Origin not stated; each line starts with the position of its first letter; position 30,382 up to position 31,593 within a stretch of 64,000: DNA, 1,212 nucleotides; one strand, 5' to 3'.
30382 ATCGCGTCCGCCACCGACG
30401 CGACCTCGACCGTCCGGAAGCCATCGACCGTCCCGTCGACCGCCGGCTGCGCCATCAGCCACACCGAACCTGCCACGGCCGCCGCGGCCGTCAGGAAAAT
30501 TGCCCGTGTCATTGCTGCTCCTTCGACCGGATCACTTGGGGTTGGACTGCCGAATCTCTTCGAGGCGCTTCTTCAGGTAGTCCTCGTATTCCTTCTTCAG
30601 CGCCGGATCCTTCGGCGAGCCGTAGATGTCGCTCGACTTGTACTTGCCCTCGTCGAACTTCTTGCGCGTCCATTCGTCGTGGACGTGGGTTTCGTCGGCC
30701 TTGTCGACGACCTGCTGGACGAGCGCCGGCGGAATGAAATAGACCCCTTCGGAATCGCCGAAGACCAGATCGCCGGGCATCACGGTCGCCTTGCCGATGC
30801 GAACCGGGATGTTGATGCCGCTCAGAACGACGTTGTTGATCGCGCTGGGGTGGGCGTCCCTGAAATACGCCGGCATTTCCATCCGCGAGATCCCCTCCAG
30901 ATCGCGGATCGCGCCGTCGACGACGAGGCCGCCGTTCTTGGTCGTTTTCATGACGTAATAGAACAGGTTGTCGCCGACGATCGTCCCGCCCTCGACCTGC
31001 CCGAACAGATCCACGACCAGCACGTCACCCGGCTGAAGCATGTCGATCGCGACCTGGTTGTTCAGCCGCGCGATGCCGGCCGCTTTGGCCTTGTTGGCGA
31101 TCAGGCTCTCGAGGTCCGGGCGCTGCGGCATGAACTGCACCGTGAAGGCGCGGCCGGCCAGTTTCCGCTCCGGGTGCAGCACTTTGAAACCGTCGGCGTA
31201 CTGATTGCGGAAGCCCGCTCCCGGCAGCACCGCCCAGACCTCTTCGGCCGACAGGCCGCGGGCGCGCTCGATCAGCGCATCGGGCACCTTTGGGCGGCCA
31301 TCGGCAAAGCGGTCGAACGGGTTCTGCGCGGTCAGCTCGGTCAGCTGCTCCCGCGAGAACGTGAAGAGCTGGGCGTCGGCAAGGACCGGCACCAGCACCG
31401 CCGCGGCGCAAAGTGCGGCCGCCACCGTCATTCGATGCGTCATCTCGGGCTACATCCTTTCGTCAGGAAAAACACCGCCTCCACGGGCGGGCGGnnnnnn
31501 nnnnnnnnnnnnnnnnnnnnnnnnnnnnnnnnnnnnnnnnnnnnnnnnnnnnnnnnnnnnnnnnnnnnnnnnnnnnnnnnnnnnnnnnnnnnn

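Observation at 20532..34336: Cluster of signal-peptide-bearing homologues of normally cytoplasmic sugar-acid pathway enzymes around a TonB-dependent receptor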

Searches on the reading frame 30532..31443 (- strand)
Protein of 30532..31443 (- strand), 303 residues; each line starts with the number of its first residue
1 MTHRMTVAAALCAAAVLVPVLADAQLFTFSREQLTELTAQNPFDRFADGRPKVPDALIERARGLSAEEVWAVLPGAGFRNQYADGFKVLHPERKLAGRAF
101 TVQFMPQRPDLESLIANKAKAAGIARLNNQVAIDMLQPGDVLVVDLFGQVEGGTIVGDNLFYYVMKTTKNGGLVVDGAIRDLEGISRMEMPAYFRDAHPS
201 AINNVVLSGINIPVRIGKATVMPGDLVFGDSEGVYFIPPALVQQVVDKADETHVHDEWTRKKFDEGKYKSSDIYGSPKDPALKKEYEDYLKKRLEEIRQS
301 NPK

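Call 5: search_protein_families(library=pfam, proteins=[window:30532-31443:-], max_evalue=0.01)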
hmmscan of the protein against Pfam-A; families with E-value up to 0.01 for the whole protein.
window:30532-31443:- (303 aa): 1 family
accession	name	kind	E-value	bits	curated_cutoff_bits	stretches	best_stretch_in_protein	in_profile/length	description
PF03737.21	RraA-like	-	5.5e-27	95.3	24.5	1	77-234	12-150/152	Aldolase/RraA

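Call 6: search_protein_families(library=ncbifam, proteins=[window:30532-31443:-], max_evalue=0.01)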
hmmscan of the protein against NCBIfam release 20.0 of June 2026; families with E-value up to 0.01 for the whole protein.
window:30532-31443:- (303 aa): 10 families
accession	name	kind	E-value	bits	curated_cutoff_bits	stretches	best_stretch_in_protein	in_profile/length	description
NF006093.0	PRK08245.1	subfamily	4.5e-44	150.7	208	1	53-292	6-237/240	hypothetical protein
NF009399.0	PRK12764.1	equivalog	1.4e-32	113.4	444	1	72-291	287-495/501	fumarylacetoacetate hydrolase family protein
NF004850.0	PRK06201.1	subfamily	8.2e-29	100.7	231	1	130-271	72-211/222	hypothetical protein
NF006731.0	PRK09262.1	equivalog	2.4e-21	76.3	179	1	130-275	73-215/229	4-carboxy-4-hydroxy-2-oxoadipate aldolase/oxaloacetate decarboxylase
TIGR02798.1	ligK_PcmE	equivalog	1.2e-20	74.1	304.5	1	130-275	67-209/222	4-carboxy-4-hydroxy-2-oxoadipate aldolase/oxaloacetate decarboxylase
NF005442.0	PRK07028.1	equivalog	2.4e-18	66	593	1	131-267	282-415/430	bifunctional hexulose-6-phosphate synthase/ribonuclease regulator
TIGR01935.1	NOT-MenG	subfamily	3.2e-10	40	123.8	1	137-234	52-147/150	RraA family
NF006875.0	PRK09372.1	equivalog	1.4e-09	37.8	136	1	134-237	53-154/161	ribonuclease E activity regulator RraA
NF009134.0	PRK12487.1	equivalog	4e-09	36.4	196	1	138-235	57-152/161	putative 4-hydroxy-4-methyl-2-oxoglutarate aldolase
TIGR02998.1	RraA_entero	equivalog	0.00098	19.2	241.25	1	139-236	58-153/161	ribonuclease E activity regulator RraA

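Call 19: search_solved_structures(query=window:30532-31443:-, max_evalue=0.001, show_alignments=2)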
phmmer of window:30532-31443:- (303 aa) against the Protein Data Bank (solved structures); distinct sequences matched with E-value up to 0.001: 8.
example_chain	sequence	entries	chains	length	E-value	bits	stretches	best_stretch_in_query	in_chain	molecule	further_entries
5x15_A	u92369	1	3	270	1.5e-28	103.1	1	48-290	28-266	Putative transferase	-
3k4i_A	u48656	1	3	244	7e-10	41.8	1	132-250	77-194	uncharacterized protein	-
3c8o_A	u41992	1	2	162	3.5e-09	39.5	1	133-241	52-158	Regulator of ribonuclease activity A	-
5ir2_A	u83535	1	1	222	9e-09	38.2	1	153-253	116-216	Cellulase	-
3noj_A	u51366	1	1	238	2.9e-08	36.5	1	130-249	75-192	4-carboxy-4-hydroxy-2-oxoadipate aldolase/oxaloacetate decarboxylase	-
1nxj_A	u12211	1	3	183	2.3e-05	27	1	136-235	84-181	Probable S-adenosylmethionine:2-demethylmenaquinone methyltransferase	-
1vi4_A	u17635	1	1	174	3.4e-05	26.4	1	137-241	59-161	Regulator of ribonuclease activity A protein 1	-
1j3l_A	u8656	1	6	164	0.00045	22.8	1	138-239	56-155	Demethylmenaquinone Methyltransferase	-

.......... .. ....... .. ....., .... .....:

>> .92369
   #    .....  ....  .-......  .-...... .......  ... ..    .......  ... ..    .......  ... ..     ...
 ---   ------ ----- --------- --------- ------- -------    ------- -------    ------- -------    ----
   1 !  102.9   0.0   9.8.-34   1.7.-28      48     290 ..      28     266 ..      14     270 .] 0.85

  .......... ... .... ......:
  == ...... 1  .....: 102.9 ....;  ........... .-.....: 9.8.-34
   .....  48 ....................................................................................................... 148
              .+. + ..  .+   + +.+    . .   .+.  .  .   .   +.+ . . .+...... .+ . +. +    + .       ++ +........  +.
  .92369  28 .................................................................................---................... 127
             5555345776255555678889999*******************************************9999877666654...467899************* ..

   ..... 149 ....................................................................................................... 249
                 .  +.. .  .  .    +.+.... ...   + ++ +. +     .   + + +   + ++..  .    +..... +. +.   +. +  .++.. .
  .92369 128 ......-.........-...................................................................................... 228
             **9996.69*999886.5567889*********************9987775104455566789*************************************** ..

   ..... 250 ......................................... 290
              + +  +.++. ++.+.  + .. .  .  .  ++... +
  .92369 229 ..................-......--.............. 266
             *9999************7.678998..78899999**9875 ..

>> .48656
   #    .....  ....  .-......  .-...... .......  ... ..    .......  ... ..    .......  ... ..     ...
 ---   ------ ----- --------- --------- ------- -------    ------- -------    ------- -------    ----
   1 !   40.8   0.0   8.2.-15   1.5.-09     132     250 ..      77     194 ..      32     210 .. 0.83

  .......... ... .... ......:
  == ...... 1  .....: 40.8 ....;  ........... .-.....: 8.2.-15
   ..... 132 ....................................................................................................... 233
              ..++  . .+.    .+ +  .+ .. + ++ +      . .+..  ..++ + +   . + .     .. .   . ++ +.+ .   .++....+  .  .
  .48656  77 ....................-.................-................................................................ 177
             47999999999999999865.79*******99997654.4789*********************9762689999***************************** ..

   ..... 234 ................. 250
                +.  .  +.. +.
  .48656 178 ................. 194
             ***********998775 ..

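Call 33: find_homologous_proteins(query=window:30532-31443:-, max_evalue=1e-10)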
Query window:30532-31443:- (303 aa): 7987 proteins with E <= 1e-10 among 8000 candidates; the best 120 are listed.
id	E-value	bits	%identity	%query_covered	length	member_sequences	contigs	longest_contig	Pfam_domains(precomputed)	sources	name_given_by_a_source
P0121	3.8e-199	678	100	100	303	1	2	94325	PF03737.22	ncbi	-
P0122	3.6e-198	675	99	100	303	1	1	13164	PF03737.22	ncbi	-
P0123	3.9e-180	616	88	100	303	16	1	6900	PF03737.22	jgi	jgi:4-hydroxy-4-methyl-2-oxoglutarate aldolase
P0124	5.4e-180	615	89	99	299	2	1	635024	PF03737.22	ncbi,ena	-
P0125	2.1e-179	613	89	99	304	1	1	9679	PF03737.22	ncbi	ncbi:MAG: dimethylmenaquinone methyltransferase [Acidobacteriota bacterium]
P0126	5.0e-179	612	89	99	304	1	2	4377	PF03737.22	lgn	-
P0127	7.6e-179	611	89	99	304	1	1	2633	PF03737.22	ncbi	-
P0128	2.1e-178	610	88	99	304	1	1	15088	PF03737.22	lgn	-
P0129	3.0e-178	609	90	97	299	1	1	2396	PF03737.22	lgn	-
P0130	9.3e-178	608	89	99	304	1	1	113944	PF03737.22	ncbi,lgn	-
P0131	1.0e-177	608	89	99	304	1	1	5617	PF03737.22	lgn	-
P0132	6.0e-175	598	85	100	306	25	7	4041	PF03737.22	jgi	jgi:4-hydroxy-4-methyl-2-oxoglutarate aldolase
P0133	1.5e-174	597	85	100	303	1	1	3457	PF03737.22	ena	-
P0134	2.1e-174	597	85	100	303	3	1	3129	PF03737.22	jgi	-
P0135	4.0e-174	596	85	100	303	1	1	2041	PF03737.22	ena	-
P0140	7.8e-169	578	84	100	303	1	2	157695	PF03737.22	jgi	jgi:regulator of RNase E activity RraA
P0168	2.5e-162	557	82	95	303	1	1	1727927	PF03737.22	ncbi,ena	-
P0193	3.5e-161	553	79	100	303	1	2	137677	PF03737.22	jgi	jgi:regulator of RNase E activity RraA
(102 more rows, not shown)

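Call 70: find_encoding_contigs(protein=P0168, flank=10000, max_places=1)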
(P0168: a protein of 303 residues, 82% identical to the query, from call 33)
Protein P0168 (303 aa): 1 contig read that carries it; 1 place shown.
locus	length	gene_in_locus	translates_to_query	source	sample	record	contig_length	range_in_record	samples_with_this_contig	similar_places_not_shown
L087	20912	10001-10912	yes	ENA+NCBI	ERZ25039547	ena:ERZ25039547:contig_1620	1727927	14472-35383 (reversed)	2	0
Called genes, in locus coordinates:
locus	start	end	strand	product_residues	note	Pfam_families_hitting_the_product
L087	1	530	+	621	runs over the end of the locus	-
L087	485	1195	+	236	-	PF03737:RraA-like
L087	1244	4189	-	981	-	PF17803:Cadherin_4 (weak), PF17892:Cadherin_5, PF17963:Big_9, PF17803:Cadherin_4, PF17892:Cadherin_5, PF17963:Big_9, PF17957:Big_7, PF13385:Laminin_G_3, +1 more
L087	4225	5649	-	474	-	-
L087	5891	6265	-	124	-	-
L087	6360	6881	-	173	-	PF13618:Gluconate_2-dh3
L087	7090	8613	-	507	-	PF00732:GMC_oxred_N, PF01266:DAO (faint), PF13450:NAD_binding_8 (faint)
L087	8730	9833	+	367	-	PF01261:AP_endonuc_2, PF03786:UxuA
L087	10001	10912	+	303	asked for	PF03737:RraA-like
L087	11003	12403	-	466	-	PF02746:MR_MLE_N, PF13378:MR_MLE_C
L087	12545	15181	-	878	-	PF25183:OMP_b-brl_4, PF00593:TonB_dep_Rec_b-barrel (weak)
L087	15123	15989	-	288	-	PF13620:CarboxypepD_reg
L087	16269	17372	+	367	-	PF07719:TPR_2 (faint), PF13181:TPR_8 (faint), PF13432:TPR_16 (faint), PF14559:TPR_19 (weak), PF13485:Peptidase_MA_2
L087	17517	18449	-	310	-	-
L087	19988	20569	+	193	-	-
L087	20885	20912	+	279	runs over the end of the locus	PF05762:VWA_CoxE (weak), PF00092:VWA, PF13519:VWA_2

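Call 71: find_encoding_contigs(protein=P0193, flank=10000, max_places=1)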
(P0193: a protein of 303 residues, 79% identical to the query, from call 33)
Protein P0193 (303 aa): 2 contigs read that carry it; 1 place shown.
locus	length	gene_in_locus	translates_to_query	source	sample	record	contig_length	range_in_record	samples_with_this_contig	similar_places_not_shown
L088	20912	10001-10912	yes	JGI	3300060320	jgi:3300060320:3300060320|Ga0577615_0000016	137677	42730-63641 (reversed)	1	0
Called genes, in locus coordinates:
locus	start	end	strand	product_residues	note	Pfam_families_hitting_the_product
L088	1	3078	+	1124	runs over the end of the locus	PF13620:CarboxypepD_reg, PF13715:CarbopepD_reg_2 (weak), PF25183:OMP_b-brl_4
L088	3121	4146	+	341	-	PF01370:Epimerase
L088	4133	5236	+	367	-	-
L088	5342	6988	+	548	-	-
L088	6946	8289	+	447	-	PF07969:Amidohydro_3 (weak), PF01979:Amidohydro_1 (weak)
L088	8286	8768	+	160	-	PF01042:Ribonuc_L-PSP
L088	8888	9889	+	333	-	PF01261:AP_endonuc_2, PF03786:UxuA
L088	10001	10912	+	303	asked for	PF03737:RraA-like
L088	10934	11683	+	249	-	PF03737:RraA-like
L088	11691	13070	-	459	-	PF02746:MR_MLE_N, PF13378:MR_MLE_C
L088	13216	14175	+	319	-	PF12760:Zn_ribbon_IS1595, PF12762:DDE_Tnp_IS1595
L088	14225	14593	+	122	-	-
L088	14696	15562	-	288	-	-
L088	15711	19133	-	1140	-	PF13620:CarboxypepD_reg, PF07715:Plug (weak), PF25183:OMP_b-brl_4, PF00593:TonB_dep_Rec_b-barrel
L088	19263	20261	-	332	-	PF13367:PrsW-protease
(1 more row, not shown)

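Call 72: find_encoding_contigs(protein=P0140, flank=10000, max_places=1)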
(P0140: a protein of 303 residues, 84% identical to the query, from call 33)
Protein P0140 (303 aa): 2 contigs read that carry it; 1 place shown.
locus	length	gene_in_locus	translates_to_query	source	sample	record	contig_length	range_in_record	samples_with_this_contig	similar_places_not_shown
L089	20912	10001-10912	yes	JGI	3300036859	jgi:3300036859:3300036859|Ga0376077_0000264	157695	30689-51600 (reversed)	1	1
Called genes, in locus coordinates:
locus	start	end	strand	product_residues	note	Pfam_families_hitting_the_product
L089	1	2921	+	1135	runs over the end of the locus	PF13620:CarboxypepD_reg, PF13715:CarbopepD_reg_2, PF17210:SdrD_B (faint), PF25183:OMP_b-brl_4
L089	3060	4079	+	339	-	PF01370:Epimerase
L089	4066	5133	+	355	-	-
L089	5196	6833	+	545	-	-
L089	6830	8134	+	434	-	PF07969:Amidohydro_3 (weak), PF01979:Amidohydro_1 (weak)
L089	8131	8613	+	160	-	PF01042:Ribonuc_L-PSP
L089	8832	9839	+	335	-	PF01261:AP_endonuc_2, PF03786:UxuA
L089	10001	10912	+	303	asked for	PF03737:RraA-like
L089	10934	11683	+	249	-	PF03737:RraA-like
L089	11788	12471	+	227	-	PF03544:TonB_C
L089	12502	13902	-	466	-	PF02746:MR_MLE_N, PF13378:MR_MLE_C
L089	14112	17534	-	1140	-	PF13620:CarboxypepD_reg, PF25183:OMP_b-brl_4, PF00593:TonB_dep_Rec_b-barrel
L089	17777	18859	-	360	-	PF06452:CBM9_1, PF16011:CBM9_2 (weak)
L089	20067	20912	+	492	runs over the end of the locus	-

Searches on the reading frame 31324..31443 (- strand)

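Call 8: search_protein_families(library=pfam, proteins=[window:31324-31443:-], max_evalue=10)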
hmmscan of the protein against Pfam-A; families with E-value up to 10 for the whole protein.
seq(40 aa): 3 families
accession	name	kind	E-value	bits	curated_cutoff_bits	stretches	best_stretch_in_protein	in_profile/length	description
PF23710.1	DUF7155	-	0.039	14.6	27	1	2-24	2-24/90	Family of unknown function (DUF7155)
PF01008.23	IF-2B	-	0.16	11.6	22.4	1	6-35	197-227/280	Initiation factor 2 subunit family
PF19657.4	DUF6160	-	0.25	12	27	1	8-40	6-38/96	Family of unknown function (DUF6160)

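Call 9: search_protein_families(library=ncbifam, proteins=[window:31324-31443:-], max_evalue=10)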
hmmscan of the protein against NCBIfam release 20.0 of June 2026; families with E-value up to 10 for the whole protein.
seq(40 aa): 1 family
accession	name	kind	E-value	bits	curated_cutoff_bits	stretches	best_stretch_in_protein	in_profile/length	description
NF040554.1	mini_HHHH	equivalog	0.077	13.2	40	1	5-25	6-26/45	HHHH-motif protein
